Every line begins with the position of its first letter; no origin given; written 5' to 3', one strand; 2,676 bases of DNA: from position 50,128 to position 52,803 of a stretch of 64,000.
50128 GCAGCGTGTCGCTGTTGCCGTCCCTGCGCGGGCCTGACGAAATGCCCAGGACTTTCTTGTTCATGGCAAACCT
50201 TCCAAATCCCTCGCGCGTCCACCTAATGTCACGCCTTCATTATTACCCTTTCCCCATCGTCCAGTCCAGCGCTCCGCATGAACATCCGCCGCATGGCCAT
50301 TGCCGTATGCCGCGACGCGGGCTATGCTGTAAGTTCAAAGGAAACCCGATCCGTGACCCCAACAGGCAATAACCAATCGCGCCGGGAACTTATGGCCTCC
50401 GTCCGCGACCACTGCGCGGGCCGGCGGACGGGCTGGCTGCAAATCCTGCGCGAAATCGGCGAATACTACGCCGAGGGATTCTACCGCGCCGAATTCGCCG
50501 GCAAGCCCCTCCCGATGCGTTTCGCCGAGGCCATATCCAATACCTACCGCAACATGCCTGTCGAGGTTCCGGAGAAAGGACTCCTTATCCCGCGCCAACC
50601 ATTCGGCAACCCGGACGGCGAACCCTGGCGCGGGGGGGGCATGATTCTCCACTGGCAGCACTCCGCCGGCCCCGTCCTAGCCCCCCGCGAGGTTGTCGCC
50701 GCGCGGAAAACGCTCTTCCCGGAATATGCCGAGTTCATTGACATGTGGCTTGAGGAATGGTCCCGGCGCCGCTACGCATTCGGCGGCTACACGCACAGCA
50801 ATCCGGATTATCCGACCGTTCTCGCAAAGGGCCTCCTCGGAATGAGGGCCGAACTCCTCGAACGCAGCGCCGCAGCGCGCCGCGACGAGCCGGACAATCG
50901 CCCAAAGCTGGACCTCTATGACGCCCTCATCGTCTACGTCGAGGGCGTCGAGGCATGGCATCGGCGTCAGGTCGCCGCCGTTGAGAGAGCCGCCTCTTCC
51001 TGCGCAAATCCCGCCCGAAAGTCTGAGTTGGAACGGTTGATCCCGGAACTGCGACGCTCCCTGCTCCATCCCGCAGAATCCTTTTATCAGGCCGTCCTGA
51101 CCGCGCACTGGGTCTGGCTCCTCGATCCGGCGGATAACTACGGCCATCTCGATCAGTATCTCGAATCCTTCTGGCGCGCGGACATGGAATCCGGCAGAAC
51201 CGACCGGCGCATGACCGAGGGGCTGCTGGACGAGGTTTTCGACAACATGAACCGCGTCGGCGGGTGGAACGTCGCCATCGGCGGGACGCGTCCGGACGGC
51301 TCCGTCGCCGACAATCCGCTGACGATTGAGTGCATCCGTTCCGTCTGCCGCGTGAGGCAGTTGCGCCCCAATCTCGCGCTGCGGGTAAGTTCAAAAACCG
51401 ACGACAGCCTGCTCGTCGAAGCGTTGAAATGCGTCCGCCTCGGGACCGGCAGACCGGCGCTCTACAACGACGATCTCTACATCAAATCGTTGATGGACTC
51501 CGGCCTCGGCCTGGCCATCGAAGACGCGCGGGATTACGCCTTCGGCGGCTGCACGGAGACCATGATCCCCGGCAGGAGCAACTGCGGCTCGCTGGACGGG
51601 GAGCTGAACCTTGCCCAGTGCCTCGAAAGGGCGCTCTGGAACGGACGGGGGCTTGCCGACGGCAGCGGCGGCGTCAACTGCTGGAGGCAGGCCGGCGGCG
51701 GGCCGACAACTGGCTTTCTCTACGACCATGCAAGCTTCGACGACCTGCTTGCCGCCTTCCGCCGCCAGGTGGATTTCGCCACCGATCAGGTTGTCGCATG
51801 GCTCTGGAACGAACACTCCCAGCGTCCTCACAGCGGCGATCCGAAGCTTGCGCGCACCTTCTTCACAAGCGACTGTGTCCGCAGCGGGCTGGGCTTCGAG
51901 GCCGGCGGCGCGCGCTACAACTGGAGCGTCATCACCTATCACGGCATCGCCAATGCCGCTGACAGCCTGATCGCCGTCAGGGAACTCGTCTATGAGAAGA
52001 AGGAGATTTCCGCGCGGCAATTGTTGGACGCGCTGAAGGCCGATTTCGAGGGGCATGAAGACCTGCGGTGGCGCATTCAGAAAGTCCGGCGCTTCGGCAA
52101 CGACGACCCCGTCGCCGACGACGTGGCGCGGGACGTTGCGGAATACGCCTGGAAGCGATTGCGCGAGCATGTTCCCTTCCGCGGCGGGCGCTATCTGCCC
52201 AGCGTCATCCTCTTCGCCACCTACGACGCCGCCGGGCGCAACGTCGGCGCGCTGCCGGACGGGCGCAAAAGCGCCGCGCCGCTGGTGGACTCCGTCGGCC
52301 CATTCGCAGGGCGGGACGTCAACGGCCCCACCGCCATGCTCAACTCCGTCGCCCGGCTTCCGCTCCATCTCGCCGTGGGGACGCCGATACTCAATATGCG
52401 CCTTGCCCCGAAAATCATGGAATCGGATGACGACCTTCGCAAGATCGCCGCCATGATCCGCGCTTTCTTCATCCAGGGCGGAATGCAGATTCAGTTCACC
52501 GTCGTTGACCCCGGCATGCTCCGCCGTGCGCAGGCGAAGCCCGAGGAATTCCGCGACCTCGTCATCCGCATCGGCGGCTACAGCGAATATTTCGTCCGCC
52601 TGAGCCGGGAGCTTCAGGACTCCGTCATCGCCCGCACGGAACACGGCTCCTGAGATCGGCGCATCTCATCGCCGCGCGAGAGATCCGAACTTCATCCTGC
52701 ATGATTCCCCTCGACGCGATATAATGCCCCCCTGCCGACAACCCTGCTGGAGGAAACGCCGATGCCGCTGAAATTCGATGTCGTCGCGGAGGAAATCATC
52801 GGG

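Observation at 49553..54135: Orphan glycyl radical enzyme: no radical-SAM activase in the window, flanked by an Fe-S flavoprotein and an unclassifiable 457-aa protein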

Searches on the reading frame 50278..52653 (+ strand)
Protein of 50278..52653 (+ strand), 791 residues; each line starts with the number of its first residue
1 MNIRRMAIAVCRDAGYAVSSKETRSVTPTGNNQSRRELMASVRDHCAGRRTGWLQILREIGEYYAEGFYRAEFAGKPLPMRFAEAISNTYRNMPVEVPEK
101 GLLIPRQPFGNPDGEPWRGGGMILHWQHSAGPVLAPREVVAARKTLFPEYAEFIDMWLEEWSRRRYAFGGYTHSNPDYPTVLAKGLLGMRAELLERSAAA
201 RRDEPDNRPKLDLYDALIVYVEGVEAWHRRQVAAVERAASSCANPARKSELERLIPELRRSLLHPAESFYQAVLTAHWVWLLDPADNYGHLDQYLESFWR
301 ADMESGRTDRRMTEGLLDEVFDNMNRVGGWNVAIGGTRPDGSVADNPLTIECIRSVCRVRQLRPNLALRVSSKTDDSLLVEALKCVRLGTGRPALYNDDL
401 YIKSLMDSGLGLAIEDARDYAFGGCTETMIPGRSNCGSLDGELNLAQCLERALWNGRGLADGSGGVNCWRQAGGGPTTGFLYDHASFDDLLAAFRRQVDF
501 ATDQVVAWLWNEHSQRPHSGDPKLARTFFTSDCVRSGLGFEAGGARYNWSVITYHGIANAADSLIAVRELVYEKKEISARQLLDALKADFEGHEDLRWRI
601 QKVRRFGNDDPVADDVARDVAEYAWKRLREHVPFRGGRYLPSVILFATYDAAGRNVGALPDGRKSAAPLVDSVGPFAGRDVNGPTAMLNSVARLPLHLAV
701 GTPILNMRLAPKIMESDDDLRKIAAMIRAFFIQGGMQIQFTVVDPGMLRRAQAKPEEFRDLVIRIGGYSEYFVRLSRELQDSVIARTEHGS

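Call 7: search_protein_families(library=pfam, proteins=[window:50278-52653:+])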
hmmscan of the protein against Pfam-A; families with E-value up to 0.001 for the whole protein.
window:50278-52653:+ (791 aa): 2 families
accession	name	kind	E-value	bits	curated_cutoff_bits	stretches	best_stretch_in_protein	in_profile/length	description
PF02901.20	PFL-like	-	4.9e-96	323.3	24.3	1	166-644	152-638/647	Pyruvate formate lyase-like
PF01228.26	Gly_radical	-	3.1e-24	86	22.2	1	672-773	4-106/106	Glycine radical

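Call 10: search_protein_families(library=ncbifam, proteins=[window:50278-52653:+], max_evalue=0.01)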
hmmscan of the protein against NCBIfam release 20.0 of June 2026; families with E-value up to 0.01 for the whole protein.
window:50278-52653:+ (791 aa): 12 families
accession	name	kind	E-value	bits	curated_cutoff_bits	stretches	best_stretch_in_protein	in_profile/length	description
TIGR01774.1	PFL2-3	subfamily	4.4e-113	379.1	678.2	1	170-789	154-784/786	formate C-acetyltransferase/glycerol dehydratase family glycyl radical enzyme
NF048009.1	SfplDhtHpfGKleb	equivalog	2.3e-97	327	1000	1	164-788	175-821/824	(2S)-3-sulfopropanediol dehydratase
NF043068.1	glycl_HYPD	equivalog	7.4e-91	305.4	1100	1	207-789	189-782/784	trans-4-hydroxy-L-proline dehydratase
NF048011.1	SfplDhtHpsGDes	equivalog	2.6e-86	290.6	1000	1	177-790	189-820/821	(2S)-3-sulfopropanediol dehydratase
NF007437.0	PRK09983.1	equivalog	2.8e-85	286.9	1109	2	527-789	497-763/765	formate C-acetyltransferase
TIGR04394.1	choline_CutC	equivalog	1.7e-84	284.8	1050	1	168-787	154-784/789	choline trimethylamine-lyase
NF033718.1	indole_decarb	equivalog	7.8e-76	255.9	1100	2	600-790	677-867/868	indoleacetate decarboxylase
NF033715.1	glycyl_HPDL_Lrg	equivalog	4e-53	180.4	1150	3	604-789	714-899/901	4-hydroxyphenylacetate decarboxylase large subunit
TIGR01255.1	pyr_form_ly_1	equivalog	1.3e-24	86.7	994.2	1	555-789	512-741/744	formate C-acetyltransferase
NF038360.1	rad_fix_GrcA3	exception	2.4e-11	43.5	158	1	720-790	6-76/78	autonomous glycyl radical cofactor GrcA3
NF008341.1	PRK11127.1-1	equivalog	2.6e-08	33.7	145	1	739-789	27-77/80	autonomous glycyl radical cofactor GrcA2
TIGR04365.1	spare_glycyl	equivalog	3e-06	27.5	170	1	730-787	64-121/126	autonomous glycyl radical cofactor GrcA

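Call 11: search_solved_structures(query=window:50278-52653:+, show_alignments=2)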
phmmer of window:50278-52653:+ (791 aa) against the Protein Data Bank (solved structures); distinct sequences matched with E-value up to 0.001: 36.
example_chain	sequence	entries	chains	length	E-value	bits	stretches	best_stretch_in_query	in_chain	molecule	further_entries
9rco_A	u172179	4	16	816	3.2e-85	290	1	165-789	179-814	Glycyl radical protein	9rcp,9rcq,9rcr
1r8w_A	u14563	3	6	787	8.2e-85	288.7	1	164-789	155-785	glycerol dehydratase | B12-independent glycerol dehydratase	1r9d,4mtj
8iof_A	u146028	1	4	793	1.3e-79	271.5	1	169-788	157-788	Benzylsuccinate synthase alpha subunit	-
5i2a_A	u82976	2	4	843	2.1e-78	267.5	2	591-789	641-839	Diol-dehydratase | Diol dehydratase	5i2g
9ht9_A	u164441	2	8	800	9e-78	265.4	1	166-788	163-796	Choline trimethylamine-lyase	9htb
9r0v_A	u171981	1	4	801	9e-78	265.4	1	166-788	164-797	Choline trimethylamine-lyase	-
5faw_A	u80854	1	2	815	9.5e-78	265.3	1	166-788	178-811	Choline trimethylamine-lyase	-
6vue_A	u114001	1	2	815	9.6e-78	265.3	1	166-788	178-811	Choline trimethylamine-lyase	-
5fau_A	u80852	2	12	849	1.1e-77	265.1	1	166-788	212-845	Choline trimethylamine-lyase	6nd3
5fay_A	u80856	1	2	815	1.1e-77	265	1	166-788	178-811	Choline trimethylamine-lyase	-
7kq3_A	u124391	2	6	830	2.1e-77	264.2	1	176-790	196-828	Isethionate sulfite-lyase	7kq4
5fav_A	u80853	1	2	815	2.5e-77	263.9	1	166-788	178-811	Choline trimethylamine-lyase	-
5kdp_A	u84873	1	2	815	6.5e-77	262.5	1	166-788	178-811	Choline trimethylamine-lyase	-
8yjo_A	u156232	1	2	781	8.5e-76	258.8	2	527-789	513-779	Probable dehydratase PflD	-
8id0_A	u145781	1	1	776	1.5e-75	258.1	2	515-789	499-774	formate C-acetyltransferase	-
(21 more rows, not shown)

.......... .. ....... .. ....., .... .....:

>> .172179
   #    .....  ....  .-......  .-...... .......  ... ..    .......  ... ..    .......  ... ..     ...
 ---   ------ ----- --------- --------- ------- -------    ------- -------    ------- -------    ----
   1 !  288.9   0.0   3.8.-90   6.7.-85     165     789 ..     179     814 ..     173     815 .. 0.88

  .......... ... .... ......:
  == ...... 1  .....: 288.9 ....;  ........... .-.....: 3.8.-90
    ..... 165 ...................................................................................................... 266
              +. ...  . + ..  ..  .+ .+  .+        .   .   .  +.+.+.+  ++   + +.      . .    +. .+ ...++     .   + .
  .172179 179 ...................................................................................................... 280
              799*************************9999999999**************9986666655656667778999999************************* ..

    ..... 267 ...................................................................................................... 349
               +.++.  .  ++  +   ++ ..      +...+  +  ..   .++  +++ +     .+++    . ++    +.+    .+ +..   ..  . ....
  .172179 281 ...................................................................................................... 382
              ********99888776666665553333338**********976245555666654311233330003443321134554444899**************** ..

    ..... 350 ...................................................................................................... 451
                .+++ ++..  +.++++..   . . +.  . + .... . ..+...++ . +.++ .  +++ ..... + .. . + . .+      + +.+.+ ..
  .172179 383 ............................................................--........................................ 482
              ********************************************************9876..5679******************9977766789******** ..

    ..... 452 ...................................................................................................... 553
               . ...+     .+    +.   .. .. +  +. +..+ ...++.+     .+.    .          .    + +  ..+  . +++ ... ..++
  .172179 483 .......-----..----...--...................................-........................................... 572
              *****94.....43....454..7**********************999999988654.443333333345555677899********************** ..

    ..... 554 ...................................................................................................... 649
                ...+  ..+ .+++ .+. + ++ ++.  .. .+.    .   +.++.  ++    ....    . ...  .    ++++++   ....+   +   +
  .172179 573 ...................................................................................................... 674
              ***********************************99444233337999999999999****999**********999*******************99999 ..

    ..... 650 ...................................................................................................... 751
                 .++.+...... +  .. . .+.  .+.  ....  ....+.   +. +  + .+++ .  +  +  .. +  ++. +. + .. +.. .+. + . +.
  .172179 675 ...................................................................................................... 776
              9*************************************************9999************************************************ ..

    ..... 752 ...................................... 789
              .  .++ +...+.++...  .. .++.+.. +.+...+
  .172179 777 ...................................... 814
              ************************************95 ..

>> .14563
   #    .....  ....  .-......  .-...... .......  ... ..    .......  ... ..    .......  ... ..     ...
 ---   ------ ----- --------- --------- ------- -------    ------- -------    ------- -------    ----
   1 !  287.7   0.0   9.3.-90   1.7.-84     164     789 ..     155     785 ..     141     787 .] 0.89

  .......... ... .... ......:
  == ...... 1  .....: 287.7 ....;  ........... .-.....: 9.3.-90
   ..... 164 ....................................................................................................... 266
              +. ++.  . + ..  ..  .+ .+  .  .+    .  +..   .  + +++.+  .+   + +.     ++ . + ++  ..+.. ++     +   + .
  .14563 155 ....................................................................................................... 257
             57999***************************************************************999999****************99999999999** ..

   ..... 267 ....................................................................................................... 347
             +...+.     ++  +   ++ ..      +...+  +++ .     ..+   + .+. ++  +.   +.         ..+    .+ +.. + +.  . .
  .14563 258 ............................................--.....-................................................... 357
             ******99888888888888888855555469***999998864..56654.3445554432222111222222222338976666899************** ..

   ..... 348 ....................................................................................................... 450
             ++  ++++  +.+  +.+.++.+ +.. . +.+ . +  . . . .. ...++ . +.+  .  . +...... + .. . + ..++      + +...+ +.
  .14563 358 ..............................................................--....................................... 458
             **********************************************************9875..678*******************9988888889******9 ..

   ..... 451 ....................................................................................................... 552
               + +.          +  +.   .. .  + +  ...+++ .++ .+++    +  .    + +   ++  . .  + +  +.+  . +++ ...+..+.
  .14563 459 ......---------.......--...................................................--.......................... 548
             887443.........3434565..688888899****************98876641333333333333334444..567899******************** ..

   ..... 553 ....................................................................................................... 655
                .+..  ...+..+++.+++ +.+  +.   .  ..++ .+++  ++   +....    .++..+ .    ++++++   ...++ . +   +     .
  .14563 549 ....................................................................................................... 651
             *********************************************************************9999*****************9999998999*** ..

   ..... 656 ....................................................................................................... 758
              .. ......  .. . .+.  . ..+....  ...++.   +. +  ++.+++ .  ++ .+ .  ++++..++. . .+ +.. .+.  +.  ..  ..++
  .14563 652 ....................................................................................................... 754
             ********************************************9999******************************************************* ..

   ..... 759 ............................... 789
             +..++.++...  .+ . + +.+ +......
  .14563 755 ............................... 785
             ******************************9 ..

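Call 12: find_homologous_proteins(query=window:50278-52653:+, max_evalue=1e-30)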
Query window:50278-52653:+ (791 aa): 327 proteins with E <= 1e-30 among 8000 candidates; the best 120 are listed.
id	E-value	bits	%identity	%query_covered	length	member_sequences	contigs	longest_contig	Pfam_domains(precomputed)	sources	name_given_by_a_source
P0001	0.0e+0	1783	100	97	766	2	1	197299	PF02901.21,PF01228.27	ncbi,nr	ncbi:MAG TPA: pyruvate formate lyase family protein [Candidatus Brocadiia bacterium]|nr:pyruvate for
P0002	1.1e-210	720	49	93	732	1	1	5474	PF02901.21,PF01228.27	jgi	-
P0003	1.7e-207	709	47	93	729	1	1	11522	PF02901.21,PF01228.27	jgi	-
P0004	4.5e-207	708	49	93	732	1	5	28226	PF02901.21,PF01228.27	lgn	-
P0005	9.6e-206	704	46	93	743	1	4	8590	PF02901.21,PF01228.27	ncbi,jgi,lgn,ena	ncbi:MAG: pyruvate formate lyase family protein [bacterium]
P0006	1.9e-205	703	47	94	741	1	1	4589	PF02901.21,PF01228.27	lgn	-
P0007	1.8e-204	699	46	93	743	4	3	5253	PF02901.21,PF01228.27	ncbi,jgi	jgi:pyruvate-formate lyase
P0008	6.2e-204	698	47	93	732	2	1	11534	PF02901.21,PF01228.27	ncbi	-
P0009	2.4e-203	696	47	93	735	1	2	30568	PF02901.21,PF01228.27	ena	-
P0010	2.9e-203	695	46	93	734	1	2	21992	PF02901.21,PF01228.27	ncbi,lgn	-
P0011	3.1e-203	695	46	93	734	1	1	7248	PF02901.21,PF01228.27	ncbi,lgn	-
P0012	1.5e-202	693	47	94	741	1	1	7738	PF02901.21,PF01228.27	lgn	-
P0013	1.8e-202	693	47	93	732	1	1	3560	PF02901.21,PF01228.27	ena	-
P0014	3.4e-202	692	48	93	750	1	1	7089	PF02901.21,PF01228.27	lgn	-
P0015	4.3e-202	692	46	93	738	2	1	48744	PF02901.21,PF01228.27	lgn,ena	-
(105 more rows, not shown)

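Call 13: find_encoding_contigs(protein=window:50278-52653:+, flank=10000, max_places=6)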
Protein window:50278-52653:+ (791 aa): 7 contigs read that carry it; 2 places shown.
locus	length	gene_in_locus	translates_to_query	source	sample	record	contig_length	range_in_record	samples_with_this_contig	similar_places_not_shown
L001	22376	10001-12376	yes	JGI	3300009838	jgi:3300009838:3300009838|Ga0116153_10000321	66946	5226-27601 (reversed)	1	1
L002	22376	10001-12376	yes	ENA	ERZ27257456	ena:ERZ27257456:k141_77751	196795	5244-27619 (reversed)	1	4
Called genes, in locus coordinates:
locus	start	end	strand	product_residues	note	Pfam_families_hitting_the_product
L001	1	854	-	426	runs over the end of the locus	PF01408:GFO_IDH_MocA, PF19051:GFO_IDH_MocA_C2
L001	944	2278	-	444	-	PF01408:GFO_IDH_MocA, PF19051:GFO_IDH_MocA_C2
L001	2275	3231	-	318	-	PF01578:Cytochrom_C_asm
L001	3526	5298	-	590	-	PF05140:ResB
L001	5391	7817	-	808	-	-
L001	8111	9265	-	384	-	-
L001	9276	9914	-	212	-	PF02525:Flavodoxin_2, PF03358:FMN_red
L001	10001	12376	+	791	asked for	PF02901:PFL-like, PF01228:Gly_radical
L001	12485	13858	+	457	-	-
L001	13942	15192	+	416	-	PF01041:DegT_DnrJ_EryC1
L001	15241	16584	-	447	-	PF01408:GFO_IDH_MocA, PF19051:GFO_IDH_MocA_C2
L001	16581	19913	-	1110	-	PF06283:ThuA, PF02985:HEAT (faint), PF13646:HEAT_2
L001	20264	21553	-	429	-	PF00557:Peptidase_M24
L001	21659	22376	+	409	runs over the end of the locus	PF00112:Peptidase_C1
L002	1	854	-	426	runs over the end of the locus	PF01408:GFO_IDH_MocA, PF19051:GFO_IDH_MocA_C2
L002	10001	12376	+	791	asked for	PF02901:PFL-like, PF01228:Gly_radical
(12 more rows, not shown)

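Call 16: find_related_loci(query=A1, collection=genome_contigs, flank=10000)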
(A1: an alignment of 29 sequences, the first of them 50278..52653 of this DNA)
Query A1 (791 aa) in genome_contigs; peptide patterns used: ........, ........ (x = any residue, [..] = any of these).
274 stretches matched a pattern; 262 encode a relative of the query (tblastn E <= 1e-3); the best 80 are kept; 80 distinct loci.
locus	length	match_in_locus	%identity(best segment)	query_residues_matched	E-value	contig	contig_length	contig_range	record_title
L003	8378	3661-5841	46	55-789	0e+0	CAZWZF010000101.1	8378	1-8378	MAG TPA_asm: uncultured bacterium isolate SRP142039_co1_38 genome assembly, contig: NODE_8243_length_8378_cov_23.406344,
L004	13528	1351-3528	46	56-789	0e+0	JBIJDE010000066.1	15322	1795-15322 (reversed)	MAG: Armatimonadota bacterium isolate ME2006-08-22D15_3300044611_group2_bin191 Rohwer_bin399_scaffold_3781_c1, whole gen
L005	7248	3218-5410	46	54-790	0e+0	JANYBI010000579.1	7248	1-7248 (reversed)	MAG: Lentisphaerae bacterium isolate GL140_5_metabat_62_sub GL140_5_k141_1223348, whole genome shotgun sequence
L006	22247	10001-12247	45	39-790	0e+0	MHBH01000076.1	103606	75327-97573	MAG: Lentisphaerae bacterium GWF2_49_21 gwf2_scaffold_631, whole genome shotgun sequence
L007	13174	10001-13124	45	54-790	0e+0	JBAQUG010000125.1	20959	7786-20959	MAG: Victivallales bacterium isolate MFD12006_ilm_asm_bin38 k127_35293, whole genome shotgun sequence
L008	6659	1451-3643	46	54-790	0e+0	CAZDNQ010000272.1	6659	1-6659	MAG TPA_asm: uncultured Victivallis sp. isolate SRP089250_co1_121 genome assembly, contig: NODE_21806_length_6659_cov_4.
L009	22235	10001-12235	46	34-791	0e+0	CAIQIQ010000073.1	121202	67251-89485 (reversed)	MAG: uncultured Phycisphaerales bacterium isolate AM_bin-0306 genome assembly, contig: bin-0306:073/172, whole genome sh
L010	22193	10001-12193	44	54-790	0e+0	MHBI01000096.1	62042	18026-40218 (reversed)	MAG: Lentisphaerae bacterium GWF2_50_93 gwf2_scaffold_619, whole genome shotgun sequence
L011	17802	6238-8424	44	54-790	0e+0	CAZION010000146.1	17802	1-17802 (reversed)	MAG TPA_asm: uncultured Victivallis sp. isolate SRP272421_co1_540 genome assembly, contig: NODE_8834_length_17802_cov_11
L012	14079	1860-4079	46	54-789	0e+0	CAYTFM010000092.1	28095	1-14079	MAG TPA_asm: uncultured Victivallales bacterium isolate binchicken_co232_176 genome assembly, contig: NODE_3008_length_2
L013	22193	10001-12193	47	54-790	0e+0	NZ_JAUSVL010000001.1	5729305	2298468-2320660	Oligosphaera ethanolica strain DSM 24202 Ga0449375_01, whole genome shotgun sequence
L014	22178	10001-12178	44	53-789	0e+0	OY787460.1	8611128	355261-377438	MAG: Victivallales bacterium isolate c43507a4-3b0a-454f-a213-a96987c4837a genome assembly, chromosome: 1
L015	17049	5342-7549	47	57-789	0e+0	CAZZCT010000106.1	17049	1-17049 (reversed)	MAG TPA_asm: uncultured Lentisphaerales bacterium isolate SRP272421_co2_97 genome assembly, contig: NODE_10334_length_17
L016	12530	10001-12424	42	54-790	0e+0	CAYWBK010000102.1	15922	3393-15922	MAG TPA_asm: uncultured Armatimonadia bacterium isolate binchicken_co3_96 genome assembly, contig: NODE_11900_length_159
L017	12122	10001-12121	45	56-770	0e+0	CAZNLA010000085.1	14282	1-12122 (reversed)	MAG TPA_asm: uncultured bacterium isolate SRP284006_co1_27 genome assembly, contig: NODE_7462_length_14282_cov_6.399171,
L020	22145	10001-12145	43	55-788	0e+0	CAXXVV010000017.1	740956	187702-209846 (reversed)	MAG: Victivallales bacterium isolate 5119678d-892b-4fdb-bca9-331175d8da34 genome assembly, contig: contig_17, whole geno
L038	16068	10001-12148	42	56-791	1e-162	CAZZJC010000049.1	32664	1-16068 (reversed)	MAG TPA_asm: uncultured Candidatus Kuenenia sp. isolate SRP124364_co1_305 genome assembly, contig: NODE_991_length_32664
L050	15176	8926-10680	38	170-789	3e-141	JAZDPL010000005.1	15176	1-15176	MAG: Candidatus Omnitrophota bacterium isolate MEGAHIT-group-0.834 k141_16007051, whole genome shotgun sequence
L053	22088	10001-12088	37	57-789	4e-140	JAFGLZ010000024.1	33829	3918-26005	MAG: Phycisphaerae bacterium isolate Zod_Metabat.429 k87_1029912, whole genome shotgun sequence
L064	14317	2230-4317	37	55-789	9e-135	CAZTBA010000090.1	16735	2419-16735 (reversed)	MAG TPA_asm: uncultured bacterium isolate SRP323688_co1_241 genome assembly, contig: NODE_5539_length_16735_cov_6.042806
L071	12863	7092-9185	36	54-789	2e-132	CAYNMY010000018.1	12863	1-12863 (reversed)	MAG TPA_asm: uncultured Armatimonadia bacterium isolate binchicken_co122_27 genome assembly, contig: NODE_3578_length_12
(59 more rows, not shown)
